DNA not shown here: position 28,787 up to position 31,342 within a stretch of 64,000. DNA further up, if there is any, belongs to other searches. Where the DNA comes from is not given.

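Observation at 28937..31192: Unusual 751 aa tri-domain fusion: nucleotidyltransferase-like + dTMP-kinase-like P-loop kinase + GT4 glycosyltransferase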

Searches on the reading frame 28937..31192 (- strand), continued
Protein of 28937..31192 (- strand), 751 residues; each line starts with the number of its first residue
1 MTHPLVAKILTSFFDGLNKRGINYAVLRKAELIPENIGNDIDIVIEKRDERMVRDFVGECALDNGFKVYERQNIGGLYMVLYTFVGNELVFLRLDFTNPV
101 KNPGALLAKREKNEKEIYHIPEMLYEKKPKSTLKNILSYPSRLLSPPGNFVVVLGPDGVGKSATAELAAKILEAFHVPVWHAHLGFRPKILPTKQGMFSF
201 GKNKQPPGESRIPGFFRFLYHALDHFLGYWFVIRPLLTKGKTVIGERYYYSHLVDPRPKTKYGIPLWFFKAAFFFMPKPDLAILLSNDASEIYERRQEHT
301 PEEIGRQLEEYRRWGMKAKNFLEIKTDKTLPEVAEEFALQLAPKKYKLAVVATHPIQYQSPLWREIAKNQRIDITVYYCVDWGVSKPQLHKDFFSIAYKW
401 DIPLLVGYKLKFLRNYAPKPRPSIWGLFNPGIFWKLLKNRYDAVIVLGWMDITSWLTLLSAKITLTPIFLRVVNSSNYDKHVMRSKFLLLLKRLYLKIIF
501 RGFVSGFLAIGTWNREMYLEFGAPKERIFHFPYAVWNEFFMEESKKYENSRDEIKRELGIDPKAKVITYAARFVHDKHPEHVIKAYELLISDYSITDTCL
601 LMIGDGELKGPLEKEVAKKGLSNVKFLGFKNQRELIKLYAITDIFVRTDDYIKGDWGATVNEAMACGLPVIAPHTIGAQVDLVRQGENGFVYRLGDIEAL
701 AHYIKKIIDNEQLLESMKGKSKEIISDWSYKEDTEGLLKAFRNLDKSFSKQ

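Call 16: search_protein_families(library=pfam, proteins=[P0026, P0027, P0031, P0033, P0036, P0008, P0010], max_evalue=5)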
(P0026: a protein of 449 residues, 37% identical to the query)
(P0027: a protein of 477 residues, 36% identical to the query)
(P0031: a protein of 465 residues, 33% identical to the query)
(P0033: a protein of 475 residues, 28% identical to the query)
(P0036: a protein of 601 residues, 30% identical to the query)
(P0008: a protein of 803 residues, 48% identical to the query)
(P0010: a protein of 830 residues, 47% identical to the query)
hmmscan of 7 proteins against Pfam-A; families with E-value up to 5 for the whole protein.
P0026 (449 aa): 12 families
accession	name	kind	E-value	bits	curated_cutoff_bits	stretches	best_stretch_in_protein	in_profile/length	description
PF02223.23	Thymidylate_kin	-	3.3e-11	43.7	27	1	242-421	3-184/185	Thymidylate kinase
PF13191.12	AAA_16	-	0.002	19.1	32.6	1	234-262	23-51/167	AAA ATPase domain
PF13401.12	AAA_22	-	0.029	15.1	27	1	236-303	6-56/130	AAA domain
PF13555.12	AAA_29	-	0.064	13.5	27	1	234-263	22-50/61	P-loop containing region of AAA domain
PF06414.18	Zeta_toxin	-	0.067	13.1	22.3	1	237-273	18-51/199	Zeta toxin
PF13521.12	AAA_28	-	0.12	13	27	1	238-258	2-22/164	AAA domain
PF00910.28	RNA_helicase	-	0.16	12.9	21.5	1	238-263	1-26/105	RNA helicase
PF20703.3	nSTAND1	-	0.16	12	27.1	1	237-253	35-51/379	Novel STAND NTPase 1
PF00005.33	ABC_tran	-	0.19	12.8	25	1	233-261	9-37/137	ABC transporter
PF01926.29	MMR_HSR1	-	0.2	12.2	21.9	1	238-258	2-22/113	50S ribosome-binding GTPase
PF03193.22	RsgA_GTPase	-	0.24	11.6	30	1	237-260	108-131/174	RsgA GTPase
PF13207.12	AAA_17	-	0.3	11.8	27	0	241-259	1-19/136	AAA domain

P0027 (477 aa): 4 families
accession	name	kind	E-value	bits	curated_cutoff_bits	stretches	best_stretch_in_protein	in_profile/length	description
PF02223.23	Thymidylate_kin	-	4.5e-05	23.7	27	1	273-439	3-163/185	Thymidylate kinase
PF14907.12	NTP_transf_5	-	0.1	12.6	31.2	1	70-173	94-192/249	Uncharacterised nucleotidyltransferase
PF13555.12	AAA_29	-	0.24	11.6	27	1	265-286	22-42/61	P-loop containing region of AAA domain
PF00005.33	ABC_tran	-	0.27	12.3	25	1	264-284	9-29/137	ABC transporter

P0031 (465 aa): 13 families
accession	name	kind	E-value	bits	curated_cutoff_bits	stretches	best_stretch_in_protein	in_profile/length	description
PF13191.12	AAA_16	-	0.00044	21.2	32.6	1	238-268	15-45/167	AAA ATPase domain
PF03193.22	RsgA_GTPase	-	0.0065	16.7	30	1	248-270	107-129/174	RsgA GTPase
PF07216.17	LcrG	-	0.018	15.4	24.1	0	99-133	31-65/91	LcrG protein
PF05729.18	NACHT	-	0.077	13.3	26.7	1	250-268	3-21/167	NACHT domain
PF13521.12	AAA_28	-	0.079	13.6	27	1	250-268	2-20/164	AAA domain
PF01637.24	ATPase_2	-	0.093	13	33.2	1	235-267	7-40/225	ATPase domain predominantly from Archaea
PF13238.12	AAA_18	-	0.12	13.3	29.4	1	250-318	1-64/128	AAA domain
PF01701.23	PSI_PsaJ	-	0.12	13.3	22.4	1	340-351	26-37/37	Photosystem I reaction centre subunit IX / PsaJ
PF13401.12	AAA_22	-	0.15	12.8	27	1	248-268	6-26/130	AAA domain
PF13555.12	AAA_29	-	0.18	12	27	1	245-264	21-39/61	P-loop containing region of AAA domain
PF00005.33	ABC_tran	-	0.26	12.3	25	1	247-268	11-32/137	ABC transporter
PF00004.35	AAA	-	0.28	12.1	21.2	1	251-284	2-35/131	ATPase family associated with various cellular activities (AAA)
PF20720.3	nSTAND3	-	0.33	11.1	27.2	1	249-268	19-38/155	Novel STAND NTPase 3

P0033 (475 aa): 11 families
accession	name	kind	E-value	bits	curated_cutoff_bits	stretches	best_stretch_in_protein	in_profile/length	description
PF02223.23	Thymidylate_kin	-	0.0002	21.5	27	1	341-426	69-163/185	Thymidylate kinase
PF13191.12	AAA_16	-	0.0011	19.9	32.6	1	252-283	14-45/167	AAA ATPase domain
PF00005.33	ABC_tran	-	0.0043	18.1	25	1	262-289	11-38/137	ABC transporter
PF03193.22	RsgA_GTPase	-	0.033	14.5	30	1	250-284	96-128/174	RsgA GTPase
PF13401.12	AAA_22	-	0.04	14.7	27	1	264-283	7-26/130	AAA domain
PF13521.12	AAA_28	-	0.067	13.9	27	1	265-283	2-20/164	AAA domain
PF25683.1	URGCP_GTPase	-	0.08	12.1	55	1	264-294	191-221/396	URGCP-like GTPase domain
PF05729.18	NACHT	-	0.11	12.8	26.7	1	265-284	3-22/167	NACHT domain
PF13555.12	AAA_29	-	0.11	12.7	27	1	260-279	21-39/61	P-loop containing region of AAA domain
PF13671.12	AAA_33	-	0.12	13.1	27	1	264-283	1-20/143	AAA domain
PF01637.24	ATPase_2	-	0.28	11.4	33.2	1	258-283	16-41/225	ATPase domain predominantly from Archaea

P0036 (601 aa): 9 families
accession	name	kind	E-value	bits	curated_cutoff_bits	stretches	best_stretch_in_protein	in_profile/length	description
PF00132.30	Hexapep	-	4.5e-12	45.5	27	2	530-564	2-36/36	Bacterial transferase hexapeptide (six repeats)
PF14602.12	Hexapep_2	-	0.0017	18.4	27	1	532-564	4-34/34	Hexapeptide repeat of succinyl-transferase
PF02223.23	Thymidylate_kin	-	0.014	15.6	27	1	249-427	3-183/185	Thymidylate kinase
PF13191.12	AAA_16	-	0.047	14.6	32.6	1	236-268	18-50/167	AAA ATPase domain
PF13401.12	AAA_22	-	0.056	14.2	27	1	243-272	6-33/130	AAA domain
PF01637.24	ATPase_2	-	0.079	13.2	33.2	1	239-266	17-44/225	ATPase domain predominantly from Archaea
PF00005.33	ABC_tran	-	0.18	12.8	25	1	241-268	10-37/137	ABC transporter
PF07728.20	AAA_5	-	0.21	12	22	1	245-266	2-23/139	AAA domain (dynein-related subfamily)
PF25084.1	LbH_EIF2B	-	0.24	11.9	54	2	504-565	38-102/105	EIF2B subunit epsilon LbH domain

P0008 (803 aa): 17 families
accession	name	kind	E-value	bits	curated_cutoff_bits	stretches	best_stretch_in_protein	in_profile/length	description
PF00534.26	Glycos_transf_1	-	5.3e-35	120.9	26.4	1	605-778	2-171/172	Glycosyl transferases group 1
PF13692.12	Glyco_trans_1_4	-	8.4e-23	81.6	27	1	620-765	3-142/142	Glycosyl transferases group 1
PF02223.23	Thymidylate_kin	-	5.4e-07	29.9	27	1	200-359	2-150/185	Thymidylate kinase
PF13524.12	Glyco_trans_1_2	-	9.2e-05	22.9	25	1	653-792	16-142/144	Glycosyl transferase-like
PF20720.3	nSTAND3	-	0.0014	18.8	27.2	1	195-216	18-39/155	Novel STAND NTPase 3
PF13481.12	AAA_25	-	0.004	17.2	27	1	180-211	19-50/195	AAA domain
PF13191.12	AAA_16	-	0.0082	17.1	32.6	1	175-217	5-47/167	AAA ATPase domain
PF00910.28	RNA_helicase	-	0.027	15.4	21.5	1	197-219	1-23/105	RNA helicase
PF03193.22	RsgA_GTPase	-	0.04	14.2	30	1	194-216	106-128/174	RsgA GTPase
PF13238.12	AAA_18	-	0.044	14.7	29.4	1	197-225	1-26/128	AAA domain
PF00005.33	ABC_tran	-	0.045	14.8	25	1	193-219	10-36/137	ABC transporter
PF13401.12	AAA_22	-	0.063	14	27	1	193-216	4-27/130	AAA domain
PF13521.12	AAA_28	-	0.091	13.4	27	1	197-220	2-25/164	AAA domain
PF00485.24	PRK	-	0.15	12.3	22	1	196-220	1-25/196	Phosphoribulokinase / Uridine kinase family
PF13245.12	AAA_19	-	0.19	12.4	25.1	1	196-224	14-41/134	AAA domain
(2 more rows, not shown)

P0010 (830 aa): 16 families
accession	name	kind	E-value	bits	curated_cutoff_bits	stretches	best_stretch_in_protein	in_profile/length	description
PF00534.26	Glycos_transf_1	-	1.2e-29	103.4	26.4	1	633-802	2-171/172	Glycosyl transferases group 1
PF13692.12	Glyco_trans_1_4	-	7.8e-21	75.3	27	1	648-788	3-141/142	Glycosyl transferases group 1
PF02223.23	Thymidylate_kin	-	1.9e-07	31.4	27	1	239-411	3-162/185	Thymidylate kinase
PF14907.12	NTP_transf_5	-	0.0011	19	31.2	1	40-139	95-191/249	Uncharacterised nucleotidyltransferase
PF20720.3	nSTAND3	-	0.0054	16.9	27.2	1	229-252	14-37/155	Novel STAND NTPase 3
PF13401.12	AAA_22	-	0.013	16.3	27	1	232-256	5-29/130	AAA domain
PF13479.12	AAA_24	-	0.014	15.7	27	1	234-253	4-23/195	AAA domain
PF13191.12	AAA_16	-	0.022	15.7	32.6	1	230-254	22-46/167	AAA ATPase domain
PF13238.12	AAA_18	-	0.042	14.7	29.4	1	235-258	1-24/128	AAA domain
PF00005.33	ABC_tran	-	0.071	14.1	25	1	230-254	9-33/137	ABC transporter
PF07728.20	AAA_5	-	0.071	13.6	22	1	235-257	2-24/139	AAA domain (dynein-related subfamily)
PF05272.17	VapE-like_dom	-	0.084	12.8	25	1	191-255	10-74/217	Virulence-associated protein E-like domain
PF13521.12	AAA_28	-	0.17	12.5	27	1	235-258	2-25/164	AAA domain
PF03193.22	RsgA_GTPase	-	0.18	12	30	1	216-253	92-127/174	RsgA GTPase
PF09970.15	DUF2204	-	0.24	11.5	20.3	1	38-99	36-94/181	Nucleotidyl transferase of unknown function (DUF2204)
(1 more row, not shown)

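Call 37: find_encoding_contigs(protein=P0033, flank=8000, max_places=1)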
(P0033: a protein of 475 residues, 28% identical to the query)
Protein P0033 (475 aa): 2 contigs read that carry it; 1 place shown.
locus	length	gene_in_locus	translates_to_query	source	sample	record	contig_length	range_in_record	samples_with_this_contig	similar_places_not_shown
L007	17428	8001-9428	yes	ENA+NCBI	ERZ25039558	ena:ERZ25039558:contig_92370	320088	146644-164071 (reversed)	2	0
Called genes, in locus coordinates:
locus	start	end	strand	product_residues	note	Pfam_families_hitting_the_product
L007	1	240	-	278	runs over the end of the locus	PF01925:TauE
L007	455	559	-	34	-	-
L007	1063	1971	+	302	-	PF00126:HTH_1, PF03466:LysR_substrate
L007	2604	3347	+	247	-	-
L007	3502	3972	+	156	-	PF02357:NusG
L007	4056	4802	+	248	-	PF02563:Poly_export, PF10531:SLBB (weak), PF22461:SLBB_2 (weak)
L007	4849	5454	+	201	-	-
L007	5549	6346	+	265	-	-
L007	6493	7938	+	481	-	PF13727:CoA_binding_3, PF02397:Bac_transf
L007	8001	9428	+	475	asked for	-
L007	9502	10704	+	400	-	PF01636:APH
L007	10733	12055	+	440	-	-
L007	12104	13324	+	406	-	PF20706:GT4-conflict (weak), PF00534:Glycos_transf_1, PF13692:Glyco_trans_1_4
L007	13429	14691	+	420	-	PF00534:Glycos_transf_1, PF13692:Glyco_trans_1_4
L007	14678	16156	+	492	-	PF04932:Wzy_C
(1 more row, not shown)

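Call 45: search_protein_families(library=ncbifam, proteins=[P0033, P0026, P0030], max_evalue=0.1)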
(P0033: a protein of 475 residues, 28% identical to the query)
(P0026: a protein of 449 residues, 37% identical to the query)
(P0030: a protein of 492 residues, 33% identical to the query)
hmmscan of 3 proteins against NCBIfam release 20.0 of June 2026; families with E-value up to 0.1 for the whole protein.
P0033 (475 aa): 43 families (the best 25 are shown)
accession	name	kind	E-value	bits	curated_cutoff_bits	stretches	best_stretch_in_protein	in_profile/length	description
TIGR00968.1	3a0106s01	subfamily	0.00026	20.6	342.75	1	260-289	24-53/237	sulfate ABC transporter ATP-binding protein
TIGR03873.1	F420-0_ABC_ATP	hypoth_equivalog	0.00032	20.1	372.4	1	258-289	23-54/256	putative F420-0 ABC transporter ATP-binding protein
TIGR00041.1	DTMP_kinase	equivalog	0.00048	19.9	83.25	1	344-437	82-185/196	dTMP kinase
NF053840.1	MnTportMntADein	equivalog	0.0037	16.9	400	1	261-286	26-51/240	manganese ABC transporter ATP-binding protein MntA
TIGR03797.1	NHLM_micro_ABC2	equivalog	0.0042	15.6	709.4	1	262-289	479-506/686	NHLP bacteriocin export ABC transporter permease/ATPase subunit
NF040933.2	ABC_arch_GlcV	equivalog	0.0047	15.8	450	1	262-288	32-58/357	glucose ABC transporter ATP-binding protein GlcV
NF040873.1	AztA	equivalog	0.005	16.4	220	1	261-288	17-44/191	zinc ABC transporter ATP-binding protein AztA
NF010068.0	PRK13548.1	equivalog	0.0057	15.8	261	1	261-284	30-53/261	heme ABC transporter ATP-binding protein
TIGR01978.1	sufC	equivalog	0.0069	15.8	212.8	1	261-285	25-49/243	Fe-S cluster assembly ATPase SufC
NF007739.0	PRK10419.1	subfamily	0.0072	15.9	354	1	263-289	39-65/268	nickel ABC transporter ATP-binding protein NikE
NF008420.0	PRK11247.1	equivalog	0.0077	15.4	395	1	260-288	36-64/257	aliphatic sulfonates ABC transporter ATP-binding protein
TIGR03771.1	anch_rpt_ABC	equivalog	0.0091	15.7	268.8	1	261-285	5-29/223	anchored repeat-type ABC transporter ATP-binding subunit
TIGR00955.1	3a01204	subfamily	0.012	14.2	736.35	1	261-286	50-75/617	pigment precursor permease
TIGR02769.1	nickel_nikE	equivalog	0.013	15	332.55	1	261-289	36-64/265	nickel import ATP-binding protein NikE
NF008653.0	PRK11650.1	subfamily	0.013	14.6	432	1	262-286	30-54/357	sn-glycerol-3-phosphate ABC transporter ATP-binding protein UgpC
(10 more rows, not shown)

P0026 (449 aa): 8 families
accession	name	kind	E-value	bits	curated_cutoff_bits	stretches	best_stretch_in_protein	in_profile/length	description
TIGR00041.1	DTMP_kinase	equivalog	1.5e-12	47.6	83.25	1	235-422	4-196/196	dTMP kinase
NF005923.0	PRK07933.1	equivalog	1.4e-06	27.8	193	1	237-396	2-165/213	dTMP kinase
NF008583.0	PRK11545.1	equivalog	6.1e-06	25.8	265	1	238-281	11-54/177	gluconokinase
NF003122.0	PRK04040.1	equivalog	0.0042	16.6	155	0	237-264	4-31/189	adenylate kinase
TIGR02323.1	CP_lyasePhnK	equivalog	0.007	15.9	302.85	1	227-269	20-61/239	phosphonate C-P lyase system protein PhnK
TIGR02322.1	phosphon_PhnN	equivalog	0.04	13.6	156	0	235-281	1-43/179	phosphonate metabolism protein/1,5-bisphosphokinase (PRPP-forming) PhnN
NF010068.0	PRK13548.1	equivalog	0.045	12.8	261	1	233-266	29-62/261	heme ABC transporter ATP-binding protein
NF001503.0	PRK00349.1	equivalog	0.081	10.9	1147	0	231-258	631-658/943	excinuclease ABC subunit UvrA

P0030 (492 aa): 4 families
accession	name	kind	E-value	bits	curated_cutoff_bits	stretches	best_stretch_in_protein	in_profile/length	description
TIGR00041.1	DTMP_kinase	equivalog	2.5e-06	27.3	83.25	1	378-480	83-196/196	dTMP kinase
NF003012.0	PRK03839.1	equivalog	0.0024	17.9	152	0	422-486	79-153/180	putative kinase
TIGR01188.1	drrA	subfamily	0.062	12.6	312.45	0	299-316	22-39/302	daunorubicin resistance ABC transporter, ATP-binding protein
NF049994.1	slr1306_fam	domain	0.09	11.3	490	0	268-321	77-133/470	slr1306 family protein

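Call 59: find_encoding_contigs(protein=P0008, flank=9000, max_places=1)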
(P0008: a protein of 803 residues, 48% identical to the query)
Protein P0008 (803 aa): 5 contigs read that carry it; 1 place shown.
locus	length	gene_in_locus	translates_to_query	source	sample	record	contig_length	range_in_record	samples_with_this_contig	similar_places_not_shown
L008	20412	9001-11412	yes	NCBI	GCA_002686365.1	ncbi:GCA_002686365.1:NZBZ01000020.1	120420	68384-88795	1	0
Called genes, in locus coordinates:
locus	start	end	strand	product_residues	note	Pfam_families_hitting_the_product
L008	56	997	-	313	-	-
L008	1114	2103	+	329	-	PF00288:GHMP_kinases_N, PF08544:GHMP_kinases_C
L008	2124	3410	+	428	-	PF00702:Hydrolase, PF08645:PNK3P (weak), PF13419:HAD_2, PF13242:Hydrolase_like, PF00483:NTP_transferase, PF12804:NTP_transf_3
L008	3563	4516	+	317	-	PF00106:adh_short, PF01370:Epimerase, PF02719:Polysacc_synt_2, PF04321:RmlD_sub_bind, PF05368:NmrA, PF01073:3Beta_HSD, PF13460:NAD_binding_10, PF16363:GDP_Man_Dehyd, +1 more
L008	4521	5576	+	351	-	PF20706:GT4-conflict (weak), PF00534:Glycos_transf_1, PF13692:Glyco_trans_1_4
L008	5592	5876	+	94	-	PF01541:GIY-YIG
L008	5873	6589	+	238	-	PF02353:CMAS (weak), PF13489:Methyltransf_23, PF08241:Methyltransf_11, PF08242:Methyltransf_12, PF13649:Methyltransf_25, PF13847:Methyltransf_31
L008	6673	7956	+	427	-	-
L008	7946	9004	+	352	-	PF13524:Glyco_trans_1_2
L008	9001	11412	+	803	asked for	PF02223:Thymidylate_kin (weak), PF00534:Glycos_transf_1, PF13692:Glyco_trans_1_4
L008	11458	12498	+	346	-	PF01408:GFO_IDH_MocA, PF03447:NAD_binding_3, PF22725:GFO_IDH_MocA_C3, PF02894:GFO_IDH_MocA_C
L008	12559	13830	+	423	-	PF02896:PEP-utilizers_C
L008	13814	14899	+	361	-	PF21360:PylC-like_N, PF02655:ATP-grasp_3 (weak)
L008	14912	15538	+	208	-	PF00702:Hydrolase, PF13419:HAD_2, PF13242:Hydrolase_like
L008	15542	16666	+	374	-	PF00155:Aminotran_1_2, PF00266:Aminotran_5 (weak), PF01041:DegT_DnrJ_EryC1, PF01212:Beta_elim_lyase (weak)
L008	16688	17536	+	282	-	PF02475:TRM5-TYW2_MTfase (weak), PF05050:Methyltransf_21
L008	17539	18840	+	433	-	-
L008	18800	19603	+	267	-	PF05219:DREV (weak), PF13489:Methyltransf_23, PF02353:CMAS (weak), PF05401:NodS (weak), PF13649:Methyltransf_25, PF13847:Methyltransf_31, PF08241:Methyltransf_11, PF08242:Methyltransf_12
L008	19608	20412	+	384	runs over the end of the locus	PF13439:Glyco_transf_4, PF00534:Glycos_transf_1, PF20706:GT4-conflict (weak), PF13692:Glyco_trans_1_4, PF13524:Glyco_trans_1_2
